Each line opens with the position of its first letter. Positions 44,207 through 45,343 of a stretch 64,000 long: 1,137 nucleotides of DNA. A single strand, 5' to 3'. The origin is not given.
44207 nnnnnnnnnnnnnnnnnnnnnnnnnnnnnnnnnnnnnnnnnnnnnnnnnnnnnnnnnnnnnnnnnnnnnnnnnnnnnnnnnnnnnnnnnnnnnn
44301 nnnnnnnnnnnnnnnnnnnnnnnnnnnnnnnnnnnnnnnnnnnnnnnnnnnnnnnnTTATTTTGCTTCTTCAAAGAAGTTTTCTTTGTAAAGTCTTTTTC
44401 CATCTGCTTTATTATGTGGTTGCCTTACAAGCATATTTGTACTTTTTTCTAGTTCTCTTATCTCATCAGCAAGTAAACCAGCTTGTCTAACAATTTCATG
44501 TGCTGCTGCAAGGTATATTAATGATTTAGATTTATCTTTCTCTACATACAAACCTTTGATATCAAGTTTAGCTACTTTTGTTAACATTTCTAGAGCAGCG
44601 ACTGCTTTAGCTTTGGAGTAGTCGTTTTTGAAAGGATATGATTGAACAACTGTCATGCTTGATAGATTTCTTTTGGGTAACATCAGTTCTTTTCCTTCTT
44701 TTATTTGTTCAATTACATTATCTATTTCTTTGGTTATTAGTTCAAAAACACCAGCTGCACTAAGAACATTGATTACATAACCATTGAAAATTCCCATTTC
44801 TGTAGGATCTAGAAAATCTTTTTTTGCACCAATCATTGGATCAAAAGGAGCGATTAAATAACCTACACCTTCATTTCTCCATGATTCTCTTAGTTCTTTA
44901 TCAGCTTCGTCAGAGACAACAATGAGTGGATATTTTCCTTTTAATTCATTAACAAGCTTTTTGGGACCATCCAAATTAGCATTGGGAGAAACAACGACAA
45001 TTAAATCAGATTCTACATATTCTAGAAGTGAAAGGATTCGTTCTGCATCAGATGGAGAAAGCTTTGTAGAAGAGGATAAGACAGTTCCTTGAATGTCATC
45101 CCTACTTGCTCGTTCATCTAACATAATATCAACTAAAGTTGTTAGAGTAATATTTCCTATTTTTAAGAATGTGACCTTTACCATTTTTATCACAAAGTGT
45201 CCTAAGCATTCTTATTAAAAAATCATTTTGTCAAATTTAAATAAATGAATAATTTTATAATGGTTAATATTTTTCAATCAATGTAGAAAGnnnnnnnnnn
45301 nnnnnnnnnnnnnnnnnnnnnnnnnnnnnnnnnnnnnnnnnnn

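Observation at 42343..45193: C1-pathway gene mtd in an apparent operon with a GH127 glycosidase and an MFS transporter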

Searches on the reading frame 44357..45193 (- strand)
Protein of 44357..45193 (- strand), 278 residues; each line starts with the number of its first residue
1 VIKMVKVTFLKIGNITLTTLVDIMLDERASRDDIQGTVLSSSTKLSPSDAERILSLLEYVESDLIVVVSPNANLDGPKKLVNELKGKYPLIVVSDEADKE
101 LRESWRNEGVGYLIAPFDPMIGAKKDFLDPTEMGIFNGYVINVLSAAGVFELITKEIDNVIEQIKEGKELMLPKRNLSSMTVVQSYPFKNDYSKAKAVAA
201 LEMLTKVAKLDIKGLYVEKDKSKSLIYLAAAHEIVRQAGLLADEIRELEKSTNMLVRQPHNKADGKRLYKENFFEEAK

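Call 3: search_protein_families(library=pfam, proteins=[window:44357-45193:-], max_evalue=0.01)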
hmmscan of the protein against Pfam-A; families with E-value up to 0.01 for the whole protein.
window:44357-45193:- (278 aa): 1 family
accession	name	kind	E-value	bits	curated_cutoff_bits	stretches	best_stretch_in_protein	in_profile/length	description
PF01993.23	MTD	-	6.6e-85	285.2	25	1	5-276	1-272/274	methylene-5,6,7,8-tetrahydromethanopterin dehydrogenase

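Call 4: search_protein_families(library=ncbifam, proteins=[window:44357-45193:-], max_evalue=0.01)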
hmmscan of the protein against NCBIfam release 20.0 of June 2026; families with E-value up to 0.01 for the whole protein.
window:44357-45193:- (278 aa): 1 family
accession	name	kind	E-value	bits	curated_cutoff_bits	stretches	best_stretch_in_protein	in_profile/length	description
NF002162.0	PRK00994.1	equivalog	3.4e-88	295.6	297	1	4-276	2-275/277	F420-dependent methylenetetrahydromethanopterin dehydrogenase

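Call 7: find_homologous_proteins(query=window:44357-45184:-, max_evalue=0.00001)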
Query window:44357-45184:- (275 aa): 390 proteins with E <= 0.00001 among 3290 candidates; the best 120 are listed.
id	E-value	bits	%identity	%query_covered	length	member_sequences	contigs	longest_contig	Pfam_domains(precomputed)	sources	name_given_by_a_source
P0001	1.7e-169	580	100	100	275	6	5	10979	PF01993.25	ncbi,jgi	ncbi:MAG: F420-dependent methylenetetrahydromethanopterin dehydrogenase [Candidatus Heimdallarchaeac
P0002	6.3e-129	447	74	99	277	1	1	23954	PF01993.25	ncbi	-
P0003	8.1e-110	384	65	100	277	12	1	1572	PF01993.25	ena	-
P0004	3.2e-109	382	64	100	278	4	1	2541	PF01993.25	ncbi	ncbi:MAG: F420-dependent methylenetetrahydromethanopterin dehydrogenase [Candidatus Heimdallarchaeac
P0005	1.7e-107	377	62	100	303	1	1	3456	PF01993.25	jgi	jgi:methylenetetrahydromethanopterin dehydrogenase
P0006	1.7e-107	377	63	100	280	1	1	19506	PF01993.25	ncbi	-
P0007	2.3e-107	376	62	100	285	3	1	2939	PF01993.25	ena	-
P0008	4.2e-107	375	64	100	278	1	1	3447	PF01993.25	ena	-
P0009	1.0e-106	374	63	100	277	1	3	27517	PF01993.25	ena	-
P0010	4.8e-106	372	64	100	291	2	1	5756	PF01993.25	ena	-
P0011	9.4e-106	371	62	100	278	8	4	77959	PF01993.25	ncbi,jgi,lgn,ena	-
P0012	9.5e-106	371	62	100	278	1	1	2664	PF01993.25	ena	-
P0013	1.7e-105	370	63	100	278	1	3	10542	PF01993.25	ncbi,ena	ncbi:MAG: F420-dependent methylenetetrahydromethanopterin dehydrogenase [Candidatus Heimdallarchaeac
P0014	2.0e-105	370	63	100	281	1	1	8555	PF01993.25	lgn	-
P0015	2.6e-105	369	63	100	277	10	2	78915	PF01993.25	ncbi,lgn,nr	ncbi:MAG: methylenetetrahydromethanopterin dehydrogenase [Asgard group archaeon]|nr:methylenetetrahy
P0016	1.1e-104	367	61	100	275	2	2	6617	PF01993.25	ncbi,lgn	-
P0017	1.7e-104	367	61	100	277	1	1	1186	PF01993.25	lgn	-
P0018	3.3e-104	366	61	100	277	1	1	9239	PF01993.25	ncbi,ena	-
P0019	4.5e-104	365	61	100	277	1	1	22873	PF01993.25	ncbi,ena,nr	ncbi:MAG: F420-dependent methylenetetrahydromethanopterin dehydrogenase [Candidatus Heimdallarchaeot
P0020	4.9e-104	365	62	100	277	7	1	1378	PF01993.25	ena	-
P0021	1.1e-103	364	60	100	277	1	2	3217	PF01993.25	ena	-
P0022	3.0e-103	363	61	100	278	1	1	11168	PF01993.25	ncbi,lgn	-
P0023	2.9e-102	360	60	100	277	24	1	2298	PF01993.25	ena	-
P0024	4.8e-102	359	61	100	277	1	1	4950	PF01993.25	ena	-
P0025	7.2e-102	358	60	100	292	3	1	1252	PF01993.25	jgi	jgi:methylenetetrahydromethanopterin dehydrogenase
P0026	9.3e-102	358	61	100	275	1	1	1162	PF01993.25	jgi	-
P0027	5.6e-100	352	59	100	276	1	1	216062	PF01993.25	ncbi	-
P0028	1.5e-99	351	61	100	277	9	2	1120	PF01993.25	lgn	-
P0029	1.9e-97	344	58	100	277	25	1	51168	PF01993.25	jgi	-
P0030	4.0e-97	343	58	100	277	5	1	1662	PF01993.25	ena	-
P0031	7.1e-82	293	63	79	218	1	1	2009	PF01993.25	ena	-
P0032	2.3e-77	278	67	73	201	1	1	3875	PF01993.25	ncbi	ncbi:MAG: F420-dependent methylenetetrahydromethanopterin dehydrogenase, partial [Candidatus Heimdal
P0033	4.5e-76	274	56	85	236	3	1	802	PF01993.25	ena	-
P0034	1.2e-67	246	65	64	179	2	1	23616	PF01993.25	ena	-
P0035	3.0e-66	242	47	100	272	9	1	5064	PF01993.25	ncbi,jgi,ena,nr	ncbi:F420-dependent methylenetetrahydromethanopterin dehydrogenase [Methanosarcinales archaeon]|nr:M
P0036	2.3e-64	235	48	93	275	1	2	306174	PF01993.25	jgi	jgi:methylenetetrahydromethanopterin dehydrogenase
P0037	3.8e-64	235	47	96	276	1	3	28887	PF01993.25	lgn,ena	-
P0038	4.5e-64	234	44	100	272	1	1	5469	PF01993.25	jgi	jgi:methylenetetrahydromethanopterin dehydrogenase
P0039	7.1e-64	234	46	96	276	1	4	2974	PF01993.25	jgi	-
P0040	7.5e-64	234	45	100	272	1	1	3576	PF01993.25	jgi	-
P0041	7.9e-64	234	47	96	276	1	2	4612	PF01993.25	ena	-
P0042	2.6e-63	232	45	100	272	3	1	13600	PF01993.25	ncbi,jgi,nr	ncbi:MAG: F420-dependent methylenetetrahydromethanopterin dehydrogenase [Candidatus Syntrophoarchaeu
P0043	9.9e-63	230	44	100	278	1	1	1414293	PF01993.25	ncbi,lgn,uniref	ncbi:F420-dependent methylenetetrahydromethanopterin dehydrogenase [Methanocaldococcus indicus]|unir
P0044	1.7e-62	229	42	99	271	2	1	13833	PF01993.25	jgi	-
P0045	6.1e-62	227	43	99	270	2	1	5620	PF01993.25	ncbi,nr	ncbi:MAG: methylenetetrahydromethanopterin dehydrogenase [Archaeoglobi archaeon]|nr:methylenetetrahy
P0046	1.0e-61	227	43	99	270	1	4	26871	PF01993.25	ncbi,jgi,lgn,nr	ncbi:MAG: F420-dependent methylenetetrahydromethanopterin dehydrogenase [Archaeoglobi archaeon]|nr:F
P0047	1.3e-61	226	47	96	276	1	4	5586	PF01993.25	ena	-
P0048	1.4e-61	226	45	99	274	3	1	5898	PF01993.25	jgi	-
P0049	1.6e-61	226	46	96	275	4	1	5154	PF01993.25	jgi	jgi:methylenetetrahydromethanopterin dehydrogenase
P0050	5.4e-61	224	45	94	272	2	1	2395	PF01993.25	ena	-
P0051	8.7e-61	224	45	99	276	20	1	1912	PF01993.25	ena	-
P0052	1.1e-60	223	44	99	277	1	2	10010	PF01993.25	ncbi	ncbi:MAG: F420-dependent methylenetetrahydromethanopterin dehydrogenase [Candidatus Methanospirarece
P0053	1.3e-60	223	45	93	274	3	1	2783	PF01993.25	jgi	jgi:methylenetetrahydromethanopterin dehydrogenase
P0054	1.3e-60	223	47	94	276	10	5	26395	PF01993.25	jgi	-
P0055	1.5e-60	223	46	95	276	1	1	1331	PF01993.25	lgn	-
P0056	1.7e-60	223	45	100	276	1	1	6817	PF01993.25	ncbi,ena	-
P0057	2.4e-60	222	44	99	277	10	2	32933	PF01993.25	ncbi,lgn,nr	ncbi:MAG: F420-dependent methylenetetrahydromethanopterin dehydrogenase [Euryarchaeota archaeon]|nr:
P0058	3.1e-60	222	45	95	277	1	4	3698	PF01993.25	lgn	-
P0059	3.8e-60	222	44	99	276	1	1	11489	PF01993.25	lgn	-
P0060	5.6e-60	221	44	99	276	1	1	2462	PF01993.25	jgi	-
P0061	5.9e-60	221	45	94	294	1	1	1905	PF01993.25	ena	-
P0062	6.4e-60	221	44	99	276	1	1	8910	PF01993.25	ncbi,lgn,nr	ncbi:F420-dependent methylenetetrahydromethanopterin dehydrogenase [archaeon]|nr:F420-dependent meth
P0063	7.2e-60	221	47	93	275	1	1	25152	PF01993.25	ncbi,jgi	ncbi:MAG: F420-dependent methylenetetrahydromethanopterin dehydrogenase [Candidatus Bathyarchaeota a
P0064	7.4e-60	221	44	99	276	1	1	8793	PF01993.25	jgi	-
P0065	7.4e-60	221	44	99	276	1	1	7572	PF01993.25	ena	-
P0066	7.7e-60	221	44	99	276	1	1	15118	PF01993.25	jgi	-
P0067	1.2e-59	220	46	93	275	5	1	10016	PF01993.25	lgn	-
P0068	1.2e-59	220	44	99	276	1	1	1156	PF01993.25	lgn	-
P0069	1.2e-59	220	45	95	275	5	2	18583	PF01993.25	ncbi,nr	ncbi:F420-dependent methylenetetrahydromethanopterin dehydrogenase [Candidatus Bathyarchaeota archae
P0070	1.7e-59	219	44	99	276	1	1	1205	PF01993.25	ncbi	-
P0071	1.7e-59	219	44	99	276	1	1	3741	PF01993.25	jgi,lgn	jgi:methylenetetrahydromethanopterin dehydrogenase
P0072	1.8e-59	219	45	94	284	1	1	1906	PF01993.25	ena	-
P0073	1.9e-59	219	46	95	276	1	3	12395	PF01993.25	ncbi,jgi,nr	ncbi:MAG: F420-dependent methylenetetrahydromethanopterin dehydrogenase [Candidatus Bathyarchaeota a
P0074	2.4e-59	219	46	96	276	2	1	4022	PF01993.25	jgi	-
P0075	2.9e-59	219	46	95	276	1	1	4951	PF01993.25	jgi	-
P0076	3.1e-59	219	46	95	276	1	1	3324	PF01993.25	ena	-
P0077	3.2e-59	219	46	95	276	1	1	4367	PF01993.25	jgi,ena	-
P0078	3.7e-59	218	45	96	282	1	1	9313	PF01993.25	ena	-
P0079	4.6e-59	218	47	93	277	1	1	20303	PF01993.25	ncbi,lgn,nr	ncbi:F420-dependent methylenetetrahydromethanopterin dehydrogenase [Candidatus Bathyarchaeota archae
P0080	5.6e-59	218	45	99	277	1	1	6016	PF01993.25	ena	-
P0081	6.1e-59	218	44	99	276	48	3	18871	PF01993.25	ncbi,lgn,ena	-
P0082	6.4e-59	218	45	98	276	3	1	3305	PF01993.25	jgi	jgi:methylenetetrahydromethanopterin dehydrogenase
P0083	6.5e-59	218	46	95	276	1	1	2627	PF01993.25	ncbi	-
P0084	7.3e-59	217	46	95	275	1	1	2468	PF01993.25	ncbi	ncbi:MAG: F420-dependent methylenetetrahydromethanopterin dehydrogenase [bacterium]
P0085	7.3e-59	217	45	95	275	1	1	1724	PF01993.25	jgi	jgi:methylenetetrahydromethanopterin dehydrogenase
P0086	8.2e-59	217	45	95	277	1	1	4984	PF01993.25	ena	-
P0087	9.6e-59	217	43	96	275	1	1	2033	PF01993.25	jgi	-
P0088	9.9e-59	217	44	99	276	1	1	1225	PF01993.25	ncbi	-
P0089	1.0e-58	217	46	95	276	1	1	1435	PF01993.25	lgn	-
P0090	1.1e-58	217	46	95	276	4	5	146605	PF01993.25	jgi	jgi:methylenetetrahydromethanopterin dehydrogenase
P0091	1.2e-58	217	45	95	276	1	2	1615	PF01993.25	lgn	-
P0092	1.5e-58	216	46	95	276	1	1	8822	PF01993.25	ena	-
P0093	1.9e-58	216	45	95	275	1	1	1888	PF01993.25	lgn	-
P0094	2.1e-58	216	45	95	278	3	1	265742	PF01993.25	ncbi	ncbi:MAG: F420-dependent methylenetetrahydromethanopterin dehydrogenase [Candidatus Bathyarchaeia ar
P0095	2.4e-58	216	44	99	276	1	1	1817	PF01993.25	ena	-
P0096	4.1e-58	215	44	95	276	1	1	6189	PF01993.25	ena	-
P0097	4.9e-58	215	43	96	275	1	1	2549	PF01993.25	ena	-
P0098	5.3e-58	215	45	99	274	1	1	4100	PF01993.25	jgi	jgi:methylenetetrahydromethanopterin dehydrogenase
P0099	5.7e-58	214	46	95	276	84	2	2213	PF01993.25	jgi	jgi:methylenetetrahydromethanopterin dehydrogenase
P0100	6.8e-58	214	45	95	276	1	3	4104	PF01993.25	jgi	jgi:methylenetetrahydromethanopterin dehydrogenase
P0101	7.1e-58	214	45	95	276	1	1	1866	PF01993.25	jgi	jgi:methylenetetrahydromethanopterin dehydrogenase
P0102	1.1e-57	213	45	95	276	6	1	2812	PF01993.25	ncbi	-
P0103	1.2e-57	213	44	100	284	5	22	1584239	PF01993.25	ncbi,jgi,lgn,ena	ncbi:MAG: F420-dependent methylenetetrahydromethanopterin dehydrogenase [Candidatus Methanomethylici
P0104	1.4e-57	213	44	94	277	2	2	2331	PF01993.25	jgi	jgi:methylenetetrahydromethanopterin dehydrogenase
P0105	2.0e-57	213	45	95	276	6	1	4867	PF01993.25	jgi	-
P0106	2.1e-57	213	39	100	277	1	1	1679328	PF01993.25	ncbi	ncbi:F420-dependent methylenetetrahydromethanopterin dehydrogenase [Methanocaldococcus sp. 10A]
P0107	2.3e-57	212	44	96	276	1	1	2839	PF01993.25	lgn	-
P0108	2.8e-57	212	44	95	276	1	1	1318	PF01993.25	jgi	jgi:methylenetetrahydromethanopterin dehydrogenase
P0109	7.2e-57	211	45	93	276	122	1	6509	PF01993.25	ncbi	-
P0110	8.9e-57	211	45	95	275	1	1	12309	PF01993.25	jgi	jgi:methylenetetrahydromethanopterin dehydrogenase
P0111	1.2e-56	210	46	95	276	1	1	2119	PF01993.25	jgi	jgi:methylenetetrahydromethanopterin dehydrogenase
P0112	1.3e-56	210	42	99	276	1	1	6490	PF01993.25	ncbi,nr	ncbi:MAG: F420-dependent methylenetetrahydromethanopterin dehydrogenase [Euryarchaeota archaeon]|nr:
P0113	1.4e-56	210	45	95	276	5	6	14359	PF01993.25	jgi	-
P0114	3.0e-56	209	44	96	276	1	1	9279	PF01993.25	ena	-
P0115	4.8e-56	208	44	96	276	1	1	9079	PF01993.25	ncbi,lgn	-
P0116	4.8e-56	208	44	97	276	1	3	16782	PF01993.25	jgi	-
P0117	5.2e-56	208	44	96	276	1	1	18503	PF01993.25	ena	-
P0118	5.2e-56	208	42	99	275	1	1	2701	PF01993.25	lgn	-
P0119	6.1e-56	208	46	93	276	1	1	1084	PF01993.25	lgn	-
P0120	7.1e-56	208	44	96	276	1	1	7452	PF01993.25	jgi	-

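Call 8: find_encoding_contigs(protein=P0001, flank=10000, max_places=6)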
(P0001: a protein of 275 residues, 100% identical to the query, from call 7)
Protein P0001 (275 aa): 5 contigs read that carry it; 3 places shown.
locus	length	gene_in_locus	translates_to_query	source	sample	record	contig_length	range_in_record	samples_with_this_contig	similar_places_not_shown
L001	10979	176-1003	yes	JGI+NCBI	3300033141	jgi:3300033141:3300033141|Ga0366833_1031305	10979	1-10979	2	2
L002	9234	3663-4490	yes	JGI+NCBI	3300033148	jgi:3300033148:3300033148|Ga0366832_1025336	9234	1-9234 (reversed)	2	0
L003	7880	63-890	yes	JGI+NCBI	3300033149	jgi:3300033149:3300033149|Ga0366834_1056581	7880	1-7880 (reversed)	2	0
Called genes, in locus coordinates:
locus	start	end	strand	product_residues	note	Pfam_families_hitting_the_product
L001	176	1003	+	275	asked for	PF01993:MTD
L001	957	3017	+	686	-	PF07944:Beta-AFase-like_GH127_cat, PF20736:Glyco_hydro127M, PF20737:Glyco_hydro127C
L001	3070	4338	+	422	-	PF00083:Sugar_tr (weak), PF07690:MFS_1, PF13347:MFS_2 (weak), PF12832:MFS_1_like (weak), PF07690:MFS_1, PF12832:MFS_1_like (weak)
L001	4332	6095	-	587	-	PF02837:Glyco_hydro_2_N, PF22666:Glyco_hydro_2_N2, PF00703:Glyco_hydro_2, PF02836:Glyco_hydro_2_C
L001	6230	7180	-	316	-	PF01458:SUFBD_core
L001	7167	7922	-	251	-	PF00005:ABC_tran, PF13304:AAA_21 (faint), PF02463:SMC_N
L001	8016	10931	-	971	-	PF13229:Beta_helix, PF05048:NosD, PF13229:Beta_helix, PF05048:NosD (weak), PF13229:Beta_helix, PF05048:NosD (weak)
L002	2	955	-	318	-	?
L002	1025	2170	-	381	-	PF00282:Pyridoxal_deC, PF00155:Aminotran_1_2 (weak), PF00266:Aminotran_5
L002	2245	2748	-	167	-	PF04525:LOR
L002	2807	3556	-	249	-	-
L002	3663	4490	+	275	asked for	PF01993:MTD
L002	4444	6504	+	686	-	PF07944:Beta-AFase-like_GH127_cat, PF20736:Glyco_hydro127M, PF20737:Glyco_hydro127C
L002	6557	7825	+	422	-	PF00083:Sugar_tr (weak), PF07690:MFS_1, PF13347:MFS_2 (weak), PF12832:MFS_1_like (weak), PF07690:MFS_1, PF12832:MFS_1_like (weak)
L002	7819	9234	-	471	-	PF00703:Glyco_hydro_2, PF02836:Glyco_hydro_2_C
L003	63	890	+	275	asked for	PF01993:MTD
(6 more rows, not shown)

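Call 9: find_encoding_contigs(protein=P0002, flank=10000, max_places=4)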
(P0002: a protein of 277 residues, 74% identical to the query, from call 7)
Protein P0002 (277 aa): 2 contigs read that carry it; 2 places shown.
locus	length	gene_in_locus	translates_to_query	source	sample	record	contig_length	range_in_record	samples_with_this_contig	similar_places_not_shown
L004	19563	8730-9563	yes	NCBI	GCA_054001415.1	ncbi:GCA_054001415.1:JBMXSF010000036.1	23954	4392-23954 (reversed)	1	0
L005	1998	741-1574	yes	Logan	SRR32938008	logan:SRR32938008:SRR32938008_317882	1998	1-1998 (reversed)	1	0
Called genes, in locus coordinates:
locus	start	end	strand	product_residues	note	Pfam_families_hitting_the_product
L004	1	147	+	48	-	?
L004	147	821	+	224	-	PF01145:Band_7, PF13421:Band_7_1 (weak)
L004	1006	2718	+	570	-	PF07992:Pyr_redox_2, PF13738:Pyr_redox_3 (weak), PF00070:Pyr_redox, PF02852:Pyr_redox_dim, PF00581:Rhodanese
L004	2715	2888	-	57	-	-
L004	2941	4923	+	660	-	-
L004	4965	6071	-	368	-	PF01008:IF-2B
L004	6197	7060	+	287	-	PF00561:Abhydrolase_1 (faint)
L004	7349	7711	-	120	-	PF04525:LOR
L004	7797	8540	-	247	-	-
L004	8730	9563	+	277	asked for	PF01993:MTD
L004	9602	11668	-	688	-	PF07944:Beta-AFase-like_GH127_cat, PF20736:Glyco_hydro127M, PF20737:Glyco_hydro127C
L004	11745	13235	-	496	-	PF13248:Zn_ribbon_3 (weak)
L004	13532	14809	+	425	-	PF00083:Sugar_tr (faint), PF07690:MFS_1, PF13347:MFS_2 (faint), PF12832:MFS_1_like, PF07690:MFS_1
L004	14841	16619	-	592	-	PF22666:Glyco_hydro_2_N2, PF02837:Glyco_hydro_2_N, PF00703:Glyco_hydro_2, PF02836:Glyco_hydro_2_C (weak)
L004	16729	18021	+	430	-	PF01336:tRNA_anti-codon, PF00152:tRNA-synt_2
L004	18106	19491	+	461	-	PF00083:Sugar_tr, PF07690:MFS_1, PF06779:MFS_4 (weak), PF07690:MFS_1, PF12832:MFS_1_like (weak)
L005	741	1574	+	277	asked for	PF01993:MTD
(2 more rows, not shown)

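Call 15: find_encoding_contigs(protein=P0011, flank=10000, max_places=2)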
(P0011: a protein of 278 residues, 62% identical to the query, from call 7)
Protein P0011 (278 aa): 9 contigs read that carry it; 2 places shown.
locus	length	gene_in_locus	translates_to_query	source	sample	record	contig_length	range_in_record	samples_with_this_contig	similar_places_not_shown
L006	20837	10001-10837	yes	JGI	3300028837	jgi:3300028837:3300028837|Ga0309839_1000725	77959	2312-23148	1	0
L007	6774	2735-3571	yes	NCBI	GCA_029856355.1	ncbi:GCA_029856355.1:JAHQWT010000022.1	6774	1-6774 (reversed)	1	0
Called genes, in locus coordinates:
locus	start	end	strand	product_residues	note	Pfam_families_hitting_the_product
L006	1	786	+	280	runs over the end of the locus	-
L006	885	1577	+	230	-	-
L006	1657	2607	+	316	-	-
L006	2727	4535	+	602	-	-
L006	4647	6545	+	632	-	-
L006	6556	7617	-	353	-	PF01008:IF-2B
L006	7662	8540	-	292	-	-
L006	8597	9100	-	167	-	PF04525:LOR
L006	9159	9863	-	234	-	-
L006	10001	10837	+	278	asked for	PF01993:MTD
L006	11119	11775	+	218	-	PF01209:Ubie_methyltran, PF13489:Methyltransf_23, PF00398:RrnaAD (weak), PF01135:PCMT, PF13847:Methyltransf_31, PF08241:Methyltransf_11, PF08242:Methyltransf_12, PF13649:Methyltransf_25, +2 more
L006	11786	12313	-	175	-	PF04525:LOR (weak)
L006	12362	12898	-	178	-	PF04525:LOR (weak)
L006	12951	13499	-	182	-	-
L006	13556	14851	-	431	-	PF01336:tRNA_anti-codon, PF00152:tRNA-synt_2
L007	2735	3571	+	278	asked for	PF01993:MTD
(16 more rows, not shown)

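Call 16: find_encoding_contigs(protein=P0015, flank=10000, max_places=2)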
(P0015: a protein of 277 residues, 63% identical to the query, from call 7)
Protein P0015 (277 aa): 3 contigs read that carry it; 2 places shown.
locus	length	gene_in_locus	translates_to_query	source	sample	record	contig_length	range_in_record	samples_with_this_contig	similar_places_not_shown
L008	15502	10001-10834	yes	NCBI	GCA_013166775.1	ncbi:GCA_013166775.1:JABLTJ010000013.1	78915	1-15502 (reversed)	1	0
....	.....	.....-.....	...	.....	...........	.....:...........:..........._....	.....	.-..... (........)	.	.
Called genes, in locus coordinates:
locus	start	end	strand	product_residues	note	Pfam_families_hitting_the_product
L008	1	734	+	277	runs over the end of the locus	PF12804:NTP_transf_3 (weak), PF02348:CTP_transf_3 (weak)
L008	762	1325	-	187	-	-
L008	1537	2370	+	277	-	-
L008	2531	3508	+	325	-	-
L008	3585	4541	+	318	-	-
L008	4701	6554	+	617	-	-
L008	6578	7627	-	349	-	PF01008:IF-2B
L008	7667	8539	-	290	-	-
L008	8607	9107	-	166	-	PF04525:LOR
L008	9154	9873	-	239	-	-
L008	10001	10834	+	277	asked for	PF01993:MTD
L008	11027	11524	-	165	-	-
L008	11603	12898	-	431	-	PF01336:tRNA_anti-codon, PF00152:tRNA-synt_2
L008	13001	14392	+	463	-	PF00083:Sugar_tr, PF07690:MFS_1, PF12832:MFS_1_like, PF07690:MFS_1, PF12832:MFS_1_like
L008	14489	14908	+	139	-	-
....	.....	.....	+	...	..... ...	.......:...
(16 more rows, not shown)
